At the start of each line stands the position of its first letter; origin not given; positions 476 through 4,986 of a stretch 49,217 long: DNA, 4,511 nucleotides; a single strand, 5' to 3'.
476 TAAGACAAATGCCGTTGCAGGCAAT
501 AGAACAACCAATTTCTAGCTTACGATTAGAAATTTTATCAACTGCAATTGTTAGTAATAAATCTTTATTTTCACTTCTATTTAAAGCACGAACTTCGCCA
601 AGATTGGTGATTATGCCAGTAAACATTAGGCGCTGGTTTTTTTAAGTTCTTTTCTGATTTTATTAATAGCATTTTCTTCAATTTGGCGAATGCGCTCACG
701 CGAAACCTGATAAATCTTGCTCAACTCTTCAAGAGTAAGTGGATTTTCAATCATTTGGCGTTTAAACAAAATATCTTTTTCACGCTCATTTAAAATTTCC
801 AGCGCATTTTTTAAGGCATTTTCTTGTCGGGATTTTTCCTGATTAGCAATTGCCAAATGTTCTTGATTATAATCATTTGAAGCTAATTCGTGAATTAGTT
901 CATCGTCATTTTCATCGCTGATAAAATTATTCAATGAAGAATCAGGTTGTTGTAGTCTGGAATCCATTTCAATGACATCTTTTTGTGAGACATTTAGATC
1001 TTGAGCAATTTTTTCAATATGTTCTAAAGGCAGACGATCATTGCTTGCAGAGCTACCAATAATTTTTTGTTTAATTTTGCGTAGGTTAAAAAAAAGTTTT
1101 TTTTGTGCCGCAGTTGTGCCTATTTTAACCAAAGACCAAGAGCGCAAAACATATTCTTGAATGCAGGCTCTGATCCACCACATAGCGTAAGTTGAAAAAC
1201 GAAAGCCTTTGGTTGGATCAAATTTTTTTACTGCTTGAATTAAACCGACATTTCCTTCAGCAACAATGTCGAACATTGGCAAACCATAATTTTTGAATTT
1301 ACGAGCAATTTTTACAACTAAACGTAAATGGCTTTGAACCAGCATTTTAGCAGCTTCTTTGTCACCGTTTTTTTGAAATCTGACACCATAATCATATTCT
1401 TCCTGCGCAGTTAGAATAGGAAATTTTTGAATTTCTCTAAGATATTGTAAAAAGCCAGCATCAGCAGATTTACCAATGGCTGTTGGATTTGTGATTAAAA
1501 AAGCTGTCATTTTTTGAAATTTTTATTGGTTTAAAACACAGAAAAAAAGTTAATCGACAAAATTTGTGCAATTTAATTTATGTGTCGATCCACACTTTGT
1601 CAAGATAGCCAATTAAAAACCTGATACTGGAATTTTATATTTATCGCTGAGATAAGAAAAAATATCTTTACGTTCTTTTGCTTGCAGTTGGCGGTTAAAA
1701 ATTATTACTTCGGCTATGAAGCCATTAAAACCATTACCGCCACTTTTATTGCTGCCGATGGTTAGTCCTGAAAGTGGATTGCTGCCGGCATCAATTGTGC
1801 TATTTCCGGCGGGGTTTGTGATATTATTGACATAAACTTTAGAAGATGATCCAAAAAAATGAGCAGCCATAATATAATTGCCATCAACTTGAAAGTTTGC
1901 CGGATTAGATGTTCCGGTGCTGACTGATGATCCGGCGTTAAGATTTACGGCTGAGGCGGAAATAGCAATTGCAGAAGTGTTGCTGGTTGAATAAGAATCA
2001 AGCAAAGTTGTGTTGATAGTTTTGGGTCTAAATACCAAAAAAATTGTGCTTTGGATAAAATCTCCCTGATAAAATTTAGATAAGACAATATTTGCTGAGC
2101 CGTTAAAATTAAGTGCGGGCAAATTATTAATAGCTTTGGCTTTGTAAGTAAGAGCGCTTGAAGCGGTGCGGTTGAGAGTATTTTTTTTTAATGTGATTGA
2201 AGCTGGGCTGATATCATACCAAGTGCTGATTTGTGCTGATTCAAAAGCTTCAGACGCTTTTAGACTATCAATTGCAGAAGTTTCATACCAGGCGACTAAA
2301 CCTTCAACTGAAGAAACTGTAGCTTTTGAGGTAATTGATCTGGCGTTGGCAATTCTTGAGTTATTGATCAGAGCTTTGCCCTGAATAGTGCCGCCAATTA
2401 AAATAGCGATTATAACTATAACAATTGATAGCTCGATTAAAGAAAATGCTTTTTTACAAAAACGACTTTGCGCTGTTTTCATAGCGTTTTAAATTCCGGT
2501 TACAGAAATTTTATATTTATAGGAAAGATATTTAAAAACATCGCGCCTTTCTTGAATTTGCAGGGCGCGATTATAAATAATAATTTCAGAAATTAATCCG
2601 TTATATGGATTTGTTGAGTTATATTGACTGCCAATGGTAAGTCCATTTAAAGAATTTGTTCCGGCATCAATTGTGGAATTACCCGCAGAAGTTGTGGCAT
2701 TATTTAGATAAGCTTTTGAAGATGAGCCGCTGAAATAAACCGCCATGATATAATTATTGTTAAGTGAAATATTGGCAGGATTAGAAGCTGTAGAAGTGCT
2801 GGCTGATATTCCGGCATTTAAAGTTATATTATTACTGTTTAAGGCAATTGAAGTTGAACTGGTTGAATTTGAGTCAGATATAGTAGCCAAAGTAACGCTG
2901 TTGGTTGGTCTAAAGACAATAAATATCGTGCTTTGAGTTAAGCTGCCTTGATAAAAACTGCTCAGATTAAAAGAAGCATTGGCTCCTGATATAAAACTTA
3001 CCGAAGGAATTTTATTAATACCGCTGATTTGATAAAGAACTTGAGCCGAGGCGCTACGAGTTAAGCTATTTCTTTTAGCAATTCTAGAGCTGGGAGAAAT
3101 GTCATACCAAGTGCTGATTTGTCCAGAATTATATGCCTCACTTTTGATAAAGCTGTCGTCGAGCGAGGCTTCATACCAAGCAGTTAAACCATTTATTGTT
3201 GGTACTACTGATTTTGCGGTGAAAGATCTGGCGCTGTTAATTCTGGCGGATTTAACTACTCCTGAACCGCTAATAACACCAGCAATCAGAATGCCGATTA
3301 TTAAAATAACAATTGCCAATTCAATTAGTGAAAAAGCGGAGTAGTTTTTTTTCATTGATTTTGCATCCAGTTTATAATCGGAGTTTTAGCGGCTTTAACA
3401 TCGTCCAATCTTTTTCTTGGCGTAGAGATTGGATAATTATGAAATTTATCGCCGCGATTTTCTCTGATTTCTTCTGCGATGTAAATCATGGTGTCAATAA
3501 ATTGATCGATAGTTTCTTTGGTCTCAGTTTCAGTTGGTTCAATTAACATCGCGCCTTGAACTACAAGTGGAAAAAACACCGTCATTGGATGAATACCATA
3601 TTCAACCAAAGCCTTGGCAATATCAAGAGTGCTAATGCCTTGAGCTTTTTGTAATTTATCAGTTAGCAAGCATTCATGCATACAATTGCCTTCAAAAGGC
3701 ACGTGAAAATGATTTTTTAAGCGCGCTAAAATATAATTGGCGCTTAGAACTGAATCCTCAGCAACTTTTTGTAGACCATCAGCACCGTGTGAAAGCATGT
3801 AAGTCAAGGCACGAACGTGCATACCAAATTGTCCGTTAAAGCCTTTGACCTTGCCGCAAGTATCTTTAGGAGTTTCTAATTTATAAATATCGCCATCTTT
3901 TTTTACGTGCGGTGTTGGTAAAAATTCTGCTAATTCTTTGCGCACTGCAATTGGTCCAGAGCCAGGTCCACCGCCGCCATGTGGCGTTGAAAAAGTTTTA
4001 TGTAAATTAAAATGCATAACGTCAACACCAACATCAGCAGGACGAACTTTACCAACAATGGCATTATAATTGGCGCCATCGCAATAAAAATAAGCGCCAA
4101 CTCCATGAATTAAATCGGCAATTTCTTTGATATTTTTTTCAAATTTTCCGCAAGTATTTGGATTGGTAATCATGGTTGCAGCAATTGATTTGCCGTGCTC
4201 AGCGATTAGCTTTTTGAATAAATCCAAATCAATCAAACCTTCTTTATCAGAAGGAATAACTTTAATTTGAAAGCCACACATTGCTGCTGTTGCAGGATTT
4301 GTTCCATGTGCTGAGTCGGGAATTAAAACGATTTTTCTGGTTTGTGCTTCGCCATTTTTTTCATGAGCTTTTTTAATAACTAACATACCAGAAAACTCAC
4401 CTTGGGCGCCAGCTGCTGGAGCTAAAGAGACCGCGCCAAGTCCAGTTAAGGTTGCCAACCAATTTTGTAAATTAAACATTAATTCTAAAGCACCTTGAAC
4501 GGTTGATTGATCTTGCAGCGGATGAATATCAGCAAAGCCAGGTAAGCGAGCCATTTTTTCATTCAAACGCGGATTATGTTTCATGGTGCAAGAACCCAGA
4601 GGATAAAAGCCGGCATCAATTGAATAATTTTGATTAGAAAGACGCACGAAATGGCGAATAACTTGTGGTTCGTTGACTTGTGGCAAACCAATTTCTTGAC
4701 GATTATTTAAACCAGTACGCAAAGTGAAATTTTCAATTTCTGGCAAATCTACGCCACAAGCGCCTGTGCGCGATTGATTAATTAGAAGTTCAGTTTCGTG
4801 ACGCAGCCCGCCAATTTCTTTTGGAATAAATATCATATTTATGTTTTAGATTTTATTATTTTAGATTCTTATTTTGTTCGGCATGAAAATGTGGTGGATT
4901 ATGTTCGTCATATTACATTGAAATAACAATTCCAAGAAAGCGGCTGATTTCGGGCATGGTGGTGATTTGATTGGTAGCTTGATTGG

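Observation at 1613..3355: Tandem prepilin-leader + LamG-like lectin-fold proteins, translationally coupled to glycine dehydrogenase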

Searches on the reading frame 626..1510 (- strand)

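Call 3: search_protein_families(library=pfam, proteins=[window:626-1510:-], max_evalue=1)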
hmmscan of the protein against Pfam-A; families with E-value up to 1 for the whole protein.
window:626-1510:- (294 aa): 10 families
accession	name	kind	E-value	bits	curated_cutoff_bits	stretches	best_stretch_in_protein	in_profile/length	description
PF04542.20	Sigma70_r2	-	1.9e-19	69.6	24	1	57-125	1-69/71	Sigma-70 region 2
PF04545.22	Sigma70_r4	-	8.2e-15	54.5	24.1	1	236-287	1-50/50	Sigma-70, region 4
PF00140.25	Sigma70_r1_2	-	1.2e-07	32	22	1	22-48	5-31/34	Sigma-70 factor, region 1.2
PF24655.1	DUF7645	-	0.00042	20.7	27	1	148-182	14-48/62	Domain of unknown function (DUF7645)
PF01381.28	HTH_3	-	0.021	15.3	23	1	258-280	10-32/55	Helix-turn-helix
PF23232.1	AAA_lid_13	-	0.056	14.2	27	1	46-75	68-97/105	Fungal AAA+ ATPase lid domain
PF08279.18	HTH_11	-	0.078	13.3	25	0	243-275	1-33/55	HTH domain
PF00392.27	GntR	-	0.086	12.9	27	0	245-276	11-43/64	Bacterial regulatory proteins, gntR family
PF12844.13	HTH_19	-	0.38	11.1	30.2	0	255-280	10-35/64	Helix-turn-helix domain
PF20887.3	PWP3A-B_N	-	0.87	11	27.4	0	204-242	57-95/95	PWWP domain-containing DNA repair factor 3A/B, N-terminal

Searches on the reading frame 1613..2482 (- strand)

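Call 3: search_protein_families(library=pfam, proteins=[window:1613-2482:-], max_evalue=1)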
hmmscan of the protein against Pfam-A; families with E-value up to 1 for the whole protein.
window:1613-2482:- (289 aa): 2 families
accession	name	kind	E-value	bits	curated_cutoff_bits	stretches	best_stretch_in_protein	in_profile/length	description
PF13385.13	Laminin_G_3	-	5.9e-06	26.9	27.6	1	179-270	58-149/151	Concanavalin A-like lectin/glucanases superfamily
PF07963.17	N_methyl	-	1.1e-05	25.3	21.2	1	9-32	3-26/27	Prokaryotic N-terminal methylation motif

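Call 4: search_protein_families(library=ncbifam, proteins=[window:1613-2482:-], max_evalue=1)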
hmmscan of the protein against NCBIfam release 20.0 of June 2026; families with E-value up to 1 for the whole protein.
window:1613-2482:- (289 aa): 5 families
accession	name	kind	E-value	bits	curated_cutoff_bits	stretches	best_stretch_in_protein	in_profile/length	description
TIGR02532.1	IV_pilin_GFxxxE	domain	1.4e-05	24.7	16.3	1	11-32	2-23/24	prepilin-type N-terminal cleavage/methylation domain-containing protein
NF040999.1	pilin_ComGC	equivalog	0.0013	18.9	75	1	10-72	1-59/84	competence type IV pilus major pilin ComGC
TIGR01708.2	typeII_sec_gspH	equivalog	0.077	13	80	1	12-33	3-24/169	type II secretion system minor pseudopilin GspH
NF007862.0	PRK10574.1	equivalog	0.081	13.1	138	1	10-30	4-24/145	prepilin peptidase-dependent pilin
TIGR01710.1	typeII_sec_gspG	equivalog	0.081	13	88.85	1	12-61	2-47/134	type II secretion system major pseudopilin GspG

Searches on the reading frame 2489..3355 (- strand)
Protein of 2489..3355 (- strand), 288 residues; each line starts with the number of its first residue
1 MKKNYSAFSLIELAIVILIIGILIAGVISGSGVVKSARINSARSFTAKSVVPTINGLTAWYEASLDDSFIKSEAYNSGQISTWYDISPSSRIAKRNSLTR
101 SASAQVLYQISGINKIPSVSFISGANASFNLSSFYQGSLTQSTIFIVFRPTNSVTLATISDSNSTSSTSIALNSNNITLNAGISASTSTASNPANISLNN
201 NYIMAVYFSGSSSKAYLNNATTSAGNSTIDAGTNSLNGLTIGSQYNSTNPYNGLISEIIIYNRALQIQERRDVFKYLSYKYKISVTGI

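Call 3: search_protein_families(library=pfam, proteins=[window:2489-3355:-], max_evalue=1)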
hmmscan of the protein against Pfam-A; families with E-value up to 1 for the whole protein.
window:2489-3355:- (288 aa): 4 families
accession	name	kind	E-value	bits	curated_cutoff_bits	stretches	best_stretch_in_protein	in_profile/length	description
PF13385.13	Laminin_G_3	-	2.5e-09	37.9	27.6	1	146-267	23-147/151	Concanavalin A-like lectin/glucanases superfamily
PF07963.17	N_methyl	-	5.9e-06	26.1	21.2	1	3-27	2-26/27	Prokaryotic N-terminal methylation motif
PF22925.3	TS_C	-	0.065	13.3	27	1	143-266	74-200/202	Trans-sialidase, C-terminal domain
PF05552.17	MS_channel_1st_1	-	0.85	10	22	0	14-30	20-36/50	Mechanosensitive ion channel, conserved TM helix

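Call 4: search_protein_families(library=ncbifam, proteins=[window:2489-3355:-], max_evalue=1)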
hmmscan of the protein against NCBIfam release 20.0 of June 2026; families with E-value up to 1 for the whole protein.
window:2489-3355:- (288 aa): 8 families
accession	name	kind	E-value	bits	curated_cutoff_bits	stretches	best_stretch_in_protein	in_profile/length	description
TIGR01708.2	typeII_sec_gspH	equivalog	0.0036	17.3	80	1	8-39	4-36/169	type II secretion system minor pseudopilin GspH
TIGR02532.1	IV_pilin_GFxxxE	domain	0.0081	16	16.3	1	7-27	3-23/24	prepilin-type N-terminal cleavage/methylation domain-containing protein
NF040999.1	pilin_ComGC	equivalog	0.019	15.1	75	1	6-25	2-21/84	competence type IV pilus major pilin ComGC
NF007862.0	PRK10574.1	equivalog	0.026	14.6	138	0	5-25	4-24/145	prepilin peptidase-dependent pilin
TIGR01710.1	typeII_sec_gspG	equivalog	0.027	14.5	88.85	1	7-29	2-24/134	type II secretion system major pseudopilin GspG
TIGR02596.1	TIGR02596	subfamily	0.11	12.6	70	1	8-44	1-38/196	Verru_Chthon cassette protein D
NF041659.1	Papain_Inhib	equivalog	0.14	12.1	150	1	169-236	52-118/130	cysteine/serine endopeptidase inhibitor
TIGR00341.1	TIGR00341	hypoth_equivalog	0.92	8.8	94.75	0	139-194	175-231/325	TIGR00341 family protein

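Call 20: find_homologous_proteins(query=window:2489-3355:-)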
Query window:2489-3355:- (288 aa): 290 proteins with E <= 0.001 among 2502 candidates; the best 120 are listed.
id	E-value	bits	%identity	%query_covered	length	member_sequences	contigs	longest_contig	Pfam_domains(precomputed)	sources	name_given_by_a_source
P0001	4.9e-168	575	100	100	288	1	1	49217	PF07963.18,PF13385.14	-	-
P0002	2.8e-99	350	61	99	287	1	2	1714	PF13385.14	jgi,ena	jgi:hypothetical protein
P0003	2.4e-97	344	62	99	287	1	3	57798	PF13385.14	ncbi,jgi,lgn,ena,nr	ncbi:MAG: hypothetical protein EBS06_02240 [Proteobacteria bacterium]|nr:hypothetical protein [Pseud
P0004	8.7e-94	332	59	100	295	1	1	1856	PF13385.14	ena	-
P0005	5.8e-90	319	58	99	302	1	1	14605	PF13385.14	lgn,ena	-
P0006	2.1e-89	318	58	99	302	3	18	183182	PF13385.14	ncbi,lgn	-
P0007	1.1e-87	312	55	90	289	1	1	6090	PF13385.14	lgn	-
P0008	5.2e-87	310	56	100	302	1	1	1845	PF13385.14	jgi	jgi:prepilin-type N-terminal cleavage/methylation domain-containing protein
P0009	1.4e-86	308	56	100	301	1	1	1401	PF13385.14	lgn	-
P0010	1.2e-85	305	57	98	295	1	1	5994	PF13385.14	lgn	-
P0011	2.0e-85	304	56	100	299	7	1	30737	PF13385.14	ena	-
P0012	8.0e-85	303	54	99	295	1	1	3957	PF13385.14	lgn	-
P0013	1.7e-84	301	55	98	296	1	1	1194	PF13385.14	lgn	-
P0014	3.1e-84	301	54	98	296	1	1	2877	PF13385.14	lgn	-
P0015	3.8e-84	300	54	98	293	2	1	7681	PF13385.14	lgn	-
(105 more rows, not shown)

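Call 24: find_encoding_contigs(protein=P0003, flank=6000, max_places=3)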
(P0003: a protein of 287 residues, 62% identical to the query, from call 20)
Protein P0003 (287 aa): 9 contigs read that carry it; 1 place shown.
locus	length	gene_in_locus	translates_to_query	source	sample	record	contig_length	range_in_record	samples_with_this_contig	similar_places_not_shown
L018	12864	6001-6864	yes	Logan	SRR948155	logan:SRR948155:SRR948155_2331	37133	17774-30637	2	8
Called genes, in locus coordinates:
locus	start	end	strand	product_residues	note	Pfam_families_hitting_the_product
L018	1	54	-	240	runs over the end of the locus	PF00696:AA_kinase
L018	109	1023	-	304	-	PF25025:EF-Ts_N (weak), PF00889:EF_TS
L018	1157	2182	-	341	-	PF00318:Ribosomal_S2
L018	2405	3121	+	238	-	PF00977:His_biosynth, PF05690:ThiG (faint), PF01207:Dus (weak)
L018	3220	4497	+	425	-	PF02347:GDC-P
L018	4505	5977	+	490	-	PF02347:GDC-P, PF00266:Aminotran_5, PF21478:GcvP2_C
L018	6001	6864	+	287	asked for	PF13385:Laminin_G_3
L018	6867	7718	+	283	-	PF13385:Laminin_G_3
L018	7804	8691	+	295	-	PF00140:Sigma70_r1_2 (weak), PF04542:Sigma70_r2, PF04545:Sigma70_r4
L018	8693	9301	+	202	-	PF00677:Lum_binding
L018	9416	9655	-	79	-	PF00550:PP-binding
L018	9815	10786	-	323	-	PF01343:Peptidase_S49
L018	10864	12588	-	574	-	PF17092:PCB_OB (faint), PF23459:S1_RRP5 (faint), PF00575:S1, PF24685:OB_RRP5_4th (faint), PF00575:S1, PF21710:Spt6_S1 (weak)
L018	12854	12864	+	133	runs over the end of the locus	PF02082:Rrf2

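Call 25: find_encoding_contigs(protein=P0006, flank=6000, max_places=3)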
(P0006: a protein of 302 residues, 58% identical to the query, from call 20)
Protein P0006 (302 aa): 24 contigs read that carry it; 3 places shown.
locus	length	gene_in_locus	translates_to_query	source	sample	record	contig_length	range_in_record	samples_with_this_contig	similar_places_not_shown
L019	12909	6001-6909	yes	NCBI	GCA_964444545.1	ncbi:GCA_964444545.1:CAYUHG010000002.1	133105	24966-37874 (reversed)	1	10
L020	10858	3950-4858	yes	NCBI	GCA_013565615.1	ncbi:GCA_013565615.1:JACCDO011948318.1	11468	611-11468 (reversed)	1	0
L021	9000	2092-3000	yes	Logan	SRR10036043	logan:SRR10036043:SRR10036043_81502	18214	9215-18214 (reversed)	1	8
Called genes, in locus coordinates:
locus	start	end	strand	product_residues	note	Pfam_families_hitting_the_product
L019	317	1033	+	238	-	PF00977:His_biosynth, PF05690:ThiG (faint), PF01207:Dus (faint)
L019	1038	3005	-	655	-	PF12796:Ank_2 (faint)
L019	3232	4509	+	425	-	PF02347:GDC-P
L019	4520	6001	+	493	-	PF02347:GDC-P, PF00266:Aminotran_5, PF21478:GcvP2_C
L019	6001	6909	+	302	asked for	PF13385:Laminin_G_3 (faint)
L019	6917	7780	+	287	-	PF13385:Laminin_G_3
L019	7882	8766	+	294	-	PF00140:Sigma70_r1_2, PF04542:Sigma70_r2, PF04545:Sigma70_r4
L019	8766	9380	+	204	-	PF00677:Lum_binding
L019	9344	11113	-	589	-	PF24677:DUF7657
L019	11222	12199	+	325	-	PF00535:Glycos_transf_2, PF13641:Glyco_tranf_2_3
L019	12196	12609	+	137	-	PF04138:GtrA_DPMS_TM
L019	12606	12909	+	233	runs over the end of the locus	PF01209:Ubie_methyltran, PF02353:CMAS (weak), PF13489:Methyltransf_23, PF07021:MetW, PF13847:Methyltransf_31, PF08241:Methyltransf_11, PF08242:Methyltransf_12, PF13649:Methyltransf_25, +1 more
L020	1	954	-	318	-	?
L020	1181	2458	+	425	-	PF02347:GDC-P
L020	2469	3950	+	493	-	PF02347:GDC-P, PF00266:Aminotran_5, PF21478:GcvP2_C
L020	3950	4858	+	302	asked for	PF13385:Laminin_G_3 (faint)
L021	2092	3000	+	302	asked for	PF13385:Laminin_G_3 (faint)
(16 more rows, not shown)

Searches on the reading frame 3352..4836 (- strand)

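Call 3: search_protein_families(library=pfam, proteins=[window:3352-4836:-], max_evalue=1)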
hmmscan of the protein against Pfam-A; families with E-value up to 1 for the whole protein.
window:3352-4836:- (494 aa): 5 families
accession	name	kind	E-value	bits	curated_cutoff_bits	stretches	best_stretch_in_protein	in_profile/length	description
PF21478.3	GcvP2_C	-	2.7e-26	92.3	27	1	360-463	3-108/122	Glycine dehydrogenase, C-terminal domain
PF02347.22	GDC-P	-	7.5e-17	61.7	26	2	54-307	47-284/429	Glycine cleavage system P-protein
PF00266.25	Aminotran_5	-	1.2e-12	47.9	21.5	1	165-306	87-221/371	Aminotransferase class-V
PF01212.27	Beta_elim_lyase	-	0.00028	20.8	27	1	176-288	80-207/288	Beta-eliminating lyase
PF00282.25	Pyridoxal_deC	-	0.00034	19.9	27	1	165-382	143-364/375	Pyridoxal-dependent decarboxylase conserved domain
